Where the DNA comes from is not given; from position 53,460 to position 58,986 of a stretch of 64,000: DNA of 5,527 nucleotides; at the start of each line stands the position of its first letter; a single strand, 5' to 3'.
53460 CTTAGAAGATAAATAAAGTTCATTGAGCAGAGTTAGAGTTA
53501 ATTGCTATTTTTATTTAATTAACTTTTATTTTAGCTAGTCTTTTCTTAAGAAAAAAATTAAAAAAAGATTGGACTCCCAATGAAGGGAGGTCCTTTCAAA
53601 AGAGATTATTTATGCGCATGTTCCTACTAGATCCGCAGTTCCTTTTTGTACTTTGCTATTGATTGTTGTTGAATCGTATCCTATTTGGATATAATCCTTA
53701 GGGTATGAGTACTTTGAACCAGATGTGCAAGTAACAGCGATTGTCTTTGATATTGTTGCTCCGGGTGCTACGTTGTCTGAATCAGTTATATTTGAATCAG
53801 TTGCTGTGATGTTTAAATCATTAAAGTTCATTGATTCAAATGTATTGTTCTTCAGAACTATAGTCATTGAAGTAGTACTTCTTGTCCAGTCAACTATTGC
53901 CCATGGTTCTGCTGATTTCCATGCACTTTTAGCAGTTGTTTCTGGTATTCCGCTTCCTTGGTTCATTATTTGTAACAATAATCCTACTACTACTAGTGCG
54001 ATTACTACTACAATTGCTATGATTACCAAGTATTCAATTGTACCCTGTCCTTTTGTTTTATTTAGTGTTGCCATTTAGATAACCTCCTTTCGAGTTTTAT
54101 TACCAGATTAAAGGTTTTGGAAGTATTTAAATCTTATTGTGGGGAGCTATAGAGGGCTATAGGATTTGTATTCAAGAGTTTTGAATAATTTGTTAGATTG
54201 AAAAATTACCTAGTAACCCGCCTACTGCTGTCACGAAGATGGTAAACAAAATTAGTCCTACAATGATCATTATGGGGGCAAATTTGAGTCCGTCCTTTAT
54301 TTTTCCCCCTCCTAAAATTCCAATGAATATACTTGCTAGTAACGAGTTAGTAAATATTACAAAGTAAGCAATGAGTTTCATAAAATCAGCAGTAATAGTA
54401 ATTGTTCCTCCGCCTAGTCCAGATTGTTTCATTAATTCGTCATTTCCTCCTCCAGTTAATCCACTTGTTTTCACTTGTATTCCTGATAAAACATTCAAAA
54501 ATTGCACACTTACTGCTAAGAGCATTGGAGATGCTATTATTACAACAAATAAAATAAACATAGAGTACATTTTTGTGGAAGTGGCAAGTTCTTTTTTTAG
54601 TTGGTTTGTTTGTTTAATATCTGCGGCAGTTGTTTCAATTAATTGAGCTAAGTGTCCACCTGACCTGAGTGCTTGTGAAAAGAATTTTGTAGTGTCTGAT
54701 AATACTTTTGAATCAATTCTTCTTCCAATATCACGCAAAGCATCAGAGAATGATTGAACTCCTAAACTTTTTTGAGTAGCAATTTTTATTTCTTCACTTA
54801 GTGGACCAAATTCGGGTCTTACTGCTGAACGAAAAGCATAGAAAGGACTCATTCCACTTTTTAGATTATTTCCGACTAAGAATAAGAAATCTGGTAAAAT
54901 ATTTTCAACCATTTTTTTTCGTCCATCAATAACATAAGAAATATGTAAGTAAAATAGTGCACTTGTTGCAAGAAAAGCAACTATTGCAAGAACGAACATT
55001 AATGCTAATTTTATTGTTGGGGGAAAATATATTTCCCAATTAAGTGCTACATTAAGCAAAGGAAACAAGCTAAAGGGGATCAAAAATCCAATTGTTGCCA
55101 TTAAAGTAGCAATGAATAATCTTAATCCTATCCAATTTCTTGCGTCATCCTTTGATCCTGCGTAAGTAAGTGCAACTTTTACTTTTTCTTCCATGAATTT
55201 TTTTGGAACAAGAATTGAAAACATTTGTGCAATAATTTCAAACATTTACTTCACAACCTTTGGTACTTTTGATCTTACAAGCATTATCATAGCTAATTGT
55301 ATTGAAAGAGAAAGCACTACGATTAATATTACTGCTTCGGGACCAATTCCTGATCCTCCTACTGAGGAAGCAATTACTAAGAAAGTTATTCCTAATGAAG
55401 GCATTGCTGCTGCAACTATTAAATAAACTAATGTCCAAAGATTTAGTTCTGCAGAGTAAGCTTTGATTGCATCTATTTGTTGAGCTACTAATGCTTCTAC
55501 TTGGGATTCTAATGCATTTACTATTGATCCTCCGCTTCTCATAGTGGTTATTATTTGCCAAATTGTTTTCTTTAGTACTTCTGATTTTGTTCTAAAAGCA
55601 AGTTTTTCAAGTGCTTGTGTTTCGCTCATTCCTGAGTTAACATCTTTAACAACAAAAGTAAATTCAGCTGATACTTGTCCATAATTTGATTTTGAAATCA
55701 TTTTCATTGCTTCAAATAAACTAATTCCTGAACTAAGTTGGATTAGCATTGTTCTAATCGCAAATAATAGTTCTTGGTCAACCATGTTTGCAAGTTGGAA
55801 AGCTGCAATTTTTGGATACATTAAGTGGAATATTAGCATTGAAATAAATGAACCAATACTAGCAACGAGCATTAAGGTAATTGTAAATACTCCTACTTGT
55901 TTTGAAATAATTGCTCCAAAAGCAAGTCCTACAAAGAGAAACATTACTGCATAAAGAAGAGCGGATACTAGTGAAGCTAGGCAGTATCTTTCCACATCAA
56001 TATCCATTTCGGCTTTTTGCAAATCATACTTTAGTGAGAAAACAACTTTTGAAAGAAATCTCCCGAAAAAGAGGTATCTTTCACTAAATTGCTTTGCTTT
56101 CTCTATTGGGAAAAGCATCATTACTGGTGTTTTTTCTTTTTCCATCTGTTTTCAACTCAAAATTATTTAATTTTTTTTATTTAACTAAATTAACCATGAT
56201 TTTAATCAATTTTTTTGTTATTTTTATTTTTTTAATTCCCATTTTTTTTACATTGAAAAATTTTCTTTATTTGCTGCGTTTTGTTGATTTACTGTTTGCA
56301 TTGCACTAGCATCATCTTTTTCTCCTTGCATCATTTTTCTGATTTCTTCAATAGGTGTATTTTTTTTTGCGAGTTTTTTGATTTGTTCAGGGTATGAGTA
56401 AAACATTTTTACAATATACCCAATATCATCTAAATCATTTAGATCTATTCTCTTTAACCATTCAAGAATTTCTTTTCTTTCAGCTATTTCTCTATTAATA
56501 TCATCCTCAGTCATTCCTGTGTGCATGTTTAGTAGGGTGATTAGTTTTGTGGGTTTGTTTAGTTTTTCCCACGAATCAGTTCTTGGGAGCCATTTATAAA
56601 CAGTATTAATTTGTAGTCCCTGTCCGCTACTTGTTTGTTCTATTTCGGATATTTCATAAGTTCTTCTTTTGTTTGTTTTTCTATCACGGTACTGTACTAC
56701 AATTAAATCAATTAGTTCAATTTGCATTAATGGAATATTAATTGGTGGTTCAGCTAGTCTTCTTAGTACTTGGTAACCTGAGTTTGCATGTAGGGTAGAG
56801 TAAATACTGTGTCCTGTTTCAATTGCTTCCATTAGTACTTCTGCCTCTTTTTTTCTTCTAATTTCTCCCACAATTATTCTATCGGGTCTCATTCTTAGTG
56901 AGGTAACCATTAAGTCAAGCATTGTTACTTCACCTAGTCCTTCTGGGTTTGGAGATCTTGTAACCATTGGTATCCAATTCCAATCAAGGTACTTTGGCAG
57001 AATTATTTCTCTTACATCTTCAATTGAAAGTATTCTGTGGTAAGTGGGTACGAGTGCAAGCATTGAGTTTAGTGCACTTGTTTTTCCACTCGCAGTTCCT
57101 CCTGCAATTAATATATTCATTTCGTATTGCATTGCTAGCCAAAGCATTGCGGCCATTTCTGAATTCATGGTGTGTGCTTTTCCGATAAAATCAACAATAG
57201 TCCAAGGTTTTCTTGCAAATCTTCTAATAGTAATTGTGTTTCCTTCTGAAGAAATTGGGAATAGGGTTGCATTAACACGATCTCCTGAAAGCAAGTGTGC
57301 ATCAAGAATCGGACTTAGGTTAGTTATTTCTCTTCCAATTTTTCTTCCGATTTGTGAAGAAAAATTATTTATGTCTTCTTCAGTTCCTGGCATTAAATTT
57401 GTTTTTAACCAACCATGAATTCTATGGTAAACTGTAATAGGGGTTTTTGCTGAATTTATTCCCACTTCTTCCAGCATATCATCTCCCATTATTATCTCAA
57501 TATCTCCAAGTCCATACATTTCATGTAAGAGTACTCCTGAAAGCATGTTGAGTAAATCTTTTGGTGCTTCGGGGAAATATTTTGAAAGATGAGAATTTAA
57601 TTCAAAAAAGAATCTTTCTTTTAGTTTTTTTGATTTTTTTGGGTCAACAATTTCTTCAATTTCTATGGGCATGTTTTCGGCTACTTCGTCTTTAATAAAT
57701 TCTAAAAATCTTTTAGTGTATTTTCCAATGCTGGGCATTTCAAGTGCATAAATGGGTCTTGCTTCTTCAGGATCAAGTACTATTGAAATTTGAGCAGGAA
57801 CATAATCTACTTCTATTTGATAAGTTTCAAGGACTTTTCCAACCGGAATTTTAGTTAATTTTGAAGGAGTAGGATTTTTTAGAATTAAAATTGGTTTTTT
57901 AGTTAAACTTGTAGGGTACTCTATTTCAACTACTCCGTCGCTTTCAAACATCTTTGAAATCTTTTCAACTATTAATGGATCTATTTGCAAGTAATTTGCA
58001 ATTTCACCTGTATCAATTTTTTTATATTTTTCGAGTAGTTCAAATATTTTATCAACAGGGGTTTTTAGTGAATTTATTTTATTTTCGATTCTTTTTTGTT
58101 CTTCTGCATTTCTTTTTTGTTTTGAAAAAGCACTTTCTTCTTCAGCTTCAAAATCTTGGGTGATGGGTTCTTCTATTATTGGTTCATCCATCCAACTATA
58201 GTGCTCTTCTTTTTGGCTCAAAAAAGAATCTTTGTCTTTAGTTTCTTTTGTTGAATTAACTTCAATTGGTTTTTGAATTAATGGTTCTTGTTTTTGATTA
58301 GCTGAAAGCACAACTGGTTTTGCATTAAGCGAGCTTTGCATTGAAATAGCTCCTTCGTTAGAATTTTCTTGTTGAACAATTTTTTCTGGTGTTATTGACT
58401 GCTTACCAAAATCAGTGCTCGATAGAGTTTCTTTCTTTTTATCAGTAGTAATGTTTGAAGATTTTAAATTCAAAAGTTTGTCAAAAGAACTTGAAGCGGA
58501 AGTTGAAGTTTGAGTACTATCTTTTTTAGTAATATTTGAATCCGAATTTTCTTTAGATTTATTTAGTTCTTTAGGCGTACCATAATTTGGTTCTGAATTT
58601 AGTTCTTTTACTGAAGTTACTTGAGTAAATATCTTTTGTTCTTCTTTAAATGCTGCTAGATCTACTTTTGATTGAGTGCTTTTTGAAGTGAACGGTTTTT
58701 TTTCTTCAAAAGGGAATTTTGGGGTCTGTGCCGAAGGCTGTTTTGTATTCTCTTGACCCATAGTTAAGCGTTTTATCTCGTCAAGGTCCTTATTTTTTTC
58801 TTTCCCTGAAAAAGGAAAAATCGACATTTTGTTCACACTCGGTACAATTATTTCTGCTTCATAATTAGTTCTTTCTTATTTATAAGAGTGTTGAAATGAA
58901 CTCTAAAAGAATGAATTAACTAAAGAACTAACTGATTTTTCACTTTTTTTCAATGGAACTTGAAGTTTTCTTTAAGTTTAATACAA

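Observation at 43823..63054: Archaeal type IV pilus (Tad/FlaI-like) locus with a 1446-aa LamG-repeat pilin-signal protein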

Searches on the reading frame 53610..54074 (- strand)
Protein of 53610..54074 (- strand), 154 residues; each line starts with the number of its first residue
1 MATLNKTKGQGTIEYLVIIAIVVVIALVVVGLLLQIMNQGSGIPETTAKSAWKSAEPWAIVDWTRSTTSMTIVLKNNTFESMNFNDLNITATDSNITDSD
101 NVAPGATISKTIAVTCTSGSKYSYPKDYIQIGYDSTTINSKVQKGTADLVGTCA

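Call 4: search_protein_families(library=pfam, proteins=[window:53610-54074:-], max_evalue=0.01)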
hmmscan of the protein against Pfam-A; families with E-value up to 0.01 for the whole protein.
window:53610-54074:- (154 aa): 2 families
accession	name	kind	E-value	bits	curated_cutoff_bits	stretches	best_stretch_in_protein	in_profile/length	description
PF04021.17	Class_IIIsignal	-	5.2e-06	26.7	23.7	1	8-29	2-23/27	Class III signal peptide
PF14221.11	DUF4330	-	0.0066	17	27.6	1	19-102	19-98/167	Domain of unknown function (DUF4330)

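Call 25: search_protein_families(library=ncbifam, proteins=[window:53610-54074:-], max_evalue=0.01)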
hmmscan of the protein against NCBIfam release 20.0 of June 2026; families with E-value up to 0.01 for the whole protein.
window:53610-54074:- (154 aa): 0 families

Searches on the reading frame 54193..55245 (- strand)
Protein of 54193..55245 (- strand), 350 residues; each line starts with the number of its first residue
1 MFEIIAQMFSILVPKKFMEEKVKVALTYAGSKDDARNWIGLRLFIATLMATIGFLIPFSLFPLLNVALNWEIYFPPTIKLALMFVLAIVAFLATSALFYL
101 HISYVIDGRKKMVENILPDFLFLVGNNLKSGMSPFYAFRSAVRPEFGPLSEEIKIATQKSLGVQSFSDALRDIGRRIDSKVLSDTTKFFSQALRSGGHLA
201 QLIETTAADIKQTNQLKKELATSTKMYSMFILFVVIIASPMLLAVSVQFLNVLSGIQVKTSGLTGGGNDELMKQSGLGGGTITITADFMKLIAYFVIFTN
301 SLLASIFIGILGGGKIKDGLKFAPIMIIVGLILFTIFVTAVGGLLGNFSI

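Call 4: search_protein_families(library=pfam, proteins=[window:54193-55245:-], max_evalue=0.01)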
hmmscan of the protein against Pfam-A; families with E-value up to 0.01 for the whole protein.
window:54193-55245:- (350 aa): 1 family
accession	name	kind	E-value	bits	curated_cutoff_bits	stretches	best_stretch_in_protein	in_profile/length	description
PF00482.28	T2SSF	-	1.7e-14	54.3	25.2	1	120-245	1-123/125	Type II secretion system (T2SS), protein F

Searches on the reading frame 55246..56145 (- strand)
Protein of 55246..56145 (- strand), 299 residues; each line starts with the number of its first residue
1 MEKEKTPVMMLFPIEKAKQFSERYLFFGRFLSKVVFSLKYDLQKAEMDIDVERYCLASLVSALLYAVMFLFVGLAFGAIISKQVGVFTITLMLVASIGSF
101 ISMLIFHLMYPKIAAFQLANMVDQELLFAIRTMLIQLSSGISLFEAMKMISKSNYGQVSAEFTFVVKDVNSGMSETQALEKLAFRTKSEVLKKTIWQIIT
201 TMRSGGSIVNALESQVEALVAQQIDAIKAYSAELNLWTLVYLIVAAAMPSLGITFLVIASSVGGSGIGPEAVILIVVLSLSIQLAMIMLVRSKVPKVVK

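Call 5: search_protein_families(library=pfam, proteins=[window:55246-56145:-], max_evalue=0.01)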
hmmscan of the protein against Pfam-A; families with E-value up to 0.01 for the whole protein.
window:55246-56145:- (299 aa): 1 family
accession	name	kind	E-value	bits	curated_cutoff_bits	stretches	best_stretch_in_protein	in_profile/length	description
PF00482.28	T2SSF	-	1.1e-15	58.1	25.2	1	130-253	2-122/125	Type II secretion system (T2SS), protein F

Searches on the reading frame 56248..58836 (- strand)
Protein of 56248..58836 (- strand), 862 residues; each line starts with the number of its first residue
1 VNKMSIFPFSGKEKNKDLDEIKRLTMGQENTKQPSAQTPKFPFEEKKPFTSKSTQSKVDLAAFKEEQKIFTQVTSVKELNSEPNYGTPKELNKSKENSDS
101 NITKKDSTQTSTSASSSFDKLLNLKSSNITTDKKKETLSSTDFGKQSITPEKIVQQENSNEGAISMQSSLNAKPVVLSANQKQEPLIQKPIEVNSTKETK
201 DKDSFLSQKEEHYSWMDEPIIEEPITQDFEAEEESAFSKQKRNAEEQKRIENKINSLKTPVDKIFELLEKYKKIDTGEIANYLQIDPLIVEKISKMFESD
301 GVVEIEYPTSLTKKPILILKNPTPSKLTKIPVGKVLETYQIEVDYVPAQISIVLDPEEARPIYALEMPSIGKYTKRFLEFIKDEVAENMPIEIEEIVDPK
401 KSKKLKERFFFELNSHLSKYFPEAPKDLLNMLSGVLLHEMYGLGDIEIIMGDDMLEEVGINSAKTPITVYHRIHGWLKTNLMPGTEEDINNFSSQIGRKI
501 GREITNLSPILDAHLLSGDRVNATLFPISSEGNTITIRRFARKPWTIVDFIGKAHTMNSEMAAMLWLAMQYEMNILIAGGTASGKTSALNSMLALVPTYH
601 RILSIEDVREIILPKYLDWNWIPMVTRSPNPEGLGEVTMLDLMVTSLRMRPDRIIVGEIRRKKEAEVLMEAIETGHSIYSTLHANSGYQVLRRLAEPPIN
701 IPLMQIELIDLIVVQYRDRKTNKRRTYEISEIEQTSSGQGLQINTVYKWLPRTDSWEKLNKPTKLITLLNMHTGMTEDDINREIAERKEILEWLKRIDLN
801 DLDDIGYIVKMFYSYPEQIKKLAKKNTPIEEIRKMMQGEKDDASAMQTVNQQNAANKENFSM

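Call 5: search_protein_families(library=pfam, proteins=[window:56248-58836:-], max_evalue=0.01)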
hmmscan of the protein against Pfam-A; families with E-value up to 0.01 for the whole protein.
window:56248-58836:- (862 aa): 2 families
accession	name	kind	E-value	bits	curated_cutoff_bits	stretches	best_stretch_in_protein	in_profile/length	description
PF00437.27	T2SSE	-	1.9e-32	112.8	24.9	1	526-697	99-258/370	Type II/IV secretion system protein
PF01580.24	FtsK_SpoIIIE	-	0.002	18.1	24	1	563-594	39-61/221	FtsK/SpoIIIE family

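Call 9: find_related_loci(query=window:56248-58836:-, collection=genome_contigs, flank=10000)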
Query window:56248-58836:- (862 aa) in genome_contigs; peptide patterns used: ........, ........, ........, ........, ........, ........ (x = any residue, [..] = any of these).
378 stretches matched a pattern; 6 encode a relative of the query (tblastn E <= 1e-3); 6 distinct loci.
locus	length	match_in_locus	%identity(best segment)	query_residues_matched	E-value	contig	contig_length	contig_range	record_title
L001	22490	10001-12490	73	1-844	0e+0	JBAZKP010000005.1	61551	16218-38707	MAG: archaeon isolate SO_2017_LW4_146 scaffold_1293_c1_LW137-91_2017, whole genome shotgun sequence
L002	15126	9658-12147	66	3-837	0e+0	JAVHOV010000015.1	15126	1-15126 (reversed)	MAG: archaeon isolate WB02no2_33_12 NODE_2846_length_15126_cov_7.691394, whole genome shotgun sequence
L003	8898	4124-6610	66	3-839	0e+0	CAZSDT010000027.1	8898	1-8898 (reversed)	MAG TPA_asm: uncultured archaeon isolate SRP263991_co4_519 genome assembly, contig: NODE_12801_length_8898_cov_5.110822,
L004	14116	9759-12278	63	7-841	0e+0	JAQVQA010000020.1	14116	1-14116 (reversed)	MAG: Candidatus ainarchaeum sp. isolate STF1_216 NODE_12197_length_14116_cov_19.495461_Sandtown_F1, whole genome shotgun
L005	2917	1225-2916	56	9-623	0e+0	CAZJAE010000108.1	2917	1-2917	MAG TPA_asm: uncultured archaeon isolate binchicken_co115_24 genome assembly, contig: NODE_46569_length_2917_cov_3.96471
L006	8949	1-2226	72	88-843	0e+0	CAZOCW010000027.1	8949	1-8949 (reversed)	MAG TPA_asm: uncultured archaeon isolate SRP272421_co2_118 genome assembly, contig: NODE_29553_length_8949_cov_4.407353,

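Call 25: search_protein_families(library=ncbifam, proteins=[window:56248-58836:-], max_evalue=0.01)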
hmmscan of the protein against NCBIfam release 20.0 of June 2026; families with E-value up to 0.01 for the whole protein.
window:56248-58836:- (862 aa): 18 families
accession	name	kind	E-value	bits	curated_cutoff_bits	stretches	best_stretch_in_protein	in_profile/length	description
NF058587.1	archaellum_moto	equivalog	3.9e-77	260.2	550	1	409-813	113-518/527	archaellum flagellar ATPase motor FlaI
TIGR03819.1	heli_sec_ATPase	hypoth_equivalog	3.4e-47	161.3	373.15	1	436-694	45-297/340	TadA family conjugal transfer-associated ATPase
NF053672.1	bindosome_BasE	exception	1.2e-42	146.3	1000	1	448-807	143-502/512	bindosome assembly system ATPase subunit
TIGR02788.1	VirB11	equivalog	3.7e-36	124.7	249.95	1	452-695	4-263/308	P-type DNA transfer ATPase VirB11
TIGR02782.1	TrbB_P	equivalog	9.5e-31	107.2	304.55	1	494-738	59-299/303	P-type conjugative transfer ATPase TrbB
NF010475.0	PRK13900.1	equivalog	3e-28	98.9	389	1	559-694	147-279/333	type IV secretion system ATPase VirB11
NF010469.0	PRK13894.1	subfamily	3e-26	92.5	508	1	501-738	79-313/320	conjugal transfer ATPase TrbB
NF010407.0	PRK13833.1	subfamily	8.2e-23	81.3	499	1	500-738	73-306/323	conjugal transfer protein TrbB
NF010425.0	PRK13851.1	equivalog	1.5e-19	70.1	461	1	557-694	147-280/344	type IV secretion system protein VirB11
NF041000.1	ATPase_ComGA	equivalog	4.3e-19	68.5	300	1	569-705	125-253/267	competence type IV pilus ATPase ComGA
NF007755.0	PRK10436.1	equivalog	2.8e-16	59.2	617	1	570-720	217-357/465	type II secretion system protein GspE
TIGR02538.1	type_IV_pilB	equivalog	4.8e-14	51.9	675.65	1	575-721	319-455/564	type IV-A pilus assembly ATPase PilB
TIGR01420.1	pilT_fam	subfamily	7.2e-14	51.7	319.1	1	573-695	123-240/343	PilT/PilU family type 4a pilus ATPase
NF053534.1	T4PilAsmATPsTfpB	equivalog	5.8e-12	44.8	850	1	566-704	328-459/584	type IV pilus assembly ATPase TfpB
TIGR02533.1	type_II_gspE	equivalog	1.7e-11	43.5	630.25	1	570-705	241-367/486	type II secretion system ATPase GspE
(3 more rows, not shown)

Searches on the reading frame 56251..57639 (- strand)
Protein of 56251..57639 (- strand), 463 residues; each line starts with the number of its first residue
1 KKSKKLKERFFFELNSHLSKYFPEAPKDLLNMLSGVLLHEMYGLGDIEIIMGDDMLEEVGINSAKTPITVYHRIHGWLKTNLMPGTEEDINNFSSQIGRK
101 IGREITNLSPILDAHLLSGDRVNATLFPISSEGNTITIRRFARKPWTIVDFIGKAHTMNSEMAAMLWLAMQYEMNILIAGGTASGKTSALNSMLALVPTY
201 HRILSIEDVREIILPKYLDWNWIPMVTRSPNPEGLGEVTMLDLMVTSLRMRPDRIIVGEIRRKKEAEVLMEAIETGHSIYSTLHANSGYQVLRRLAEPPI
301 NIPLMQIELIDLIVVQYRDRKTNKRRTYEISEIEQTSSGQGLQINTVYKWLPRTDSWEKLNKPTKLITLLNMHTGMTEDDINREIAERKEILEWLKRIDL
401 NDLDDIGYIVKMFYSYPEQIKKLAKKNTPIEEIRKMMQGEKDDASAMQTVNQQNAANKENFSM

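Call 78: find_homologous_proteins(query=window:56251-57639:-, max_evalue=1e-20)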
Query window:56251-57639:- (463 aa): 6018 proteins with E <= 1e-20 among 8000 candidates; the best 120 are listed.
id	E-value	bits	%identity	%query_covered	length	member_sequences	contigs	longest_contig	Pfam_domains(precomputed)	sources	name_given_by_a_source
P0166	2.7e-268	908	89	96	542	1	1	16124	PF00437.27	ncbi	ncbi:MAG: type II/IV secretion system ATPase subunit, partial [archaeon]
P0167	1.1e-264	896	89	95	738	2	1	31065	PF00437.27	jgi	-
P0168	3.9e-260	881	86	95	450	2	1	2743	PF00437.27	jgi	jgi:flagellar protein FlaI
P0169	8.4e-251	850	84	95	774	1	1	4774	PF00437.27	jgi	jgi:flagellar protein FlaI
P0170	1.2e-250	850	83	95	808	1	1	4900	PF00437.27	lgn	-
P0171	3.3e-249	845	84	94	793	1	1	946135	PF00437.27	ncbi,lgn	-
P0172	9.1e-247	837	82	95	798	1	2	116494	PF00437.27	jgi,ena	-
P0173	2.3e-243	826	80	95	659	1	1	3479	PF00437.27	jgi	jgi:flagellar protein FlaI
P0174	1.2e-242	824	84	92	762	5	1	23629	PF00437.27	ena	-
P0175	6.4e-241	818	80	95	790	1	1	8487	PF00437.27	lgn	-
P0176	1.8e-240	816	80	95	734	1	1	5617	PF00437.27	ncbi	ncbi:MAG: ATPase, T2SS/T4P/T4SS family, partial [archaeon]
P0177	4.5e-238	808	78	95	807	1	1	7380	PF00437.27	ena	-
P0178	7.9e-236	801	79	95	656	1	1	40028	PF00437.27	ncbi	-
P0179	2.2e-235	800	77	92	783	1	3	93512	PF00437.27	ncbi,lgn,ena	ncbi:MAG: ATPase, T2SS/T4P/T4SS family [archaeon]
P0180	1.1e-233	794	77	94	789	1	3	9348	PF00437.27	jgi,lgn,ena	-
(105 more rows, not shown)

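Call 79: search_solved_structures(query=window:56251-57639:-, max_evalue=1e-10)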
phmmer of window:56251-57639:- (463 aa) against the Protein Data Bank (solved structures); distinct sequences matched with E-value up to 1e-10: 9.
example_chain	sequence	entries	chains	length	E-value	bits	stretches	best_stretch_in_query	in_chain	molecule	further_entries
2oap_1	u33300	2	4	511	2.5e-64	221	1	32-419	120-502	Type II secretion system protein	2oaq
4ii7_A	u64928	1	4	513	4.5e-46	160.8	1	41-333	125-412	FlaI ATPase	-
4ihq_A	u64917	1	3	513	2.9e-45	158.1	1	41-333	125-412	FlaI ATPase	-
8rkd_E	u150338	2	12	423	4.8e-39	137.7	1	37-297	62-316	Pilus assembly ATPase CpaF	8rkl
8rjf_A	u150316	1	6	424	4.8e-39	137.7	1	37-297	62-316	Pilus assembly ATPase CpaF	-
9e24_A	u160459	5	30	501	7.7e-39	137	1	37-297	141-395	CpaF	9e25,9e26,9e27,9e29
6bge_A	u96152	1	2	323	9.6e-20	74.1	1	109-297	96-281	VirB11-like protein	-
1g6o_A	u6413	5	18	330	1e-19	74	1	109-297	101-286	CAG-ALPHA | virB11 homolog | Cag-alfa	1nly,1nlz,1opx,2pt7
2gza_A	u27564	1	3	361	2.3e-14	56.4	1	164-296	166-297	Type IV secretion system protein VirB11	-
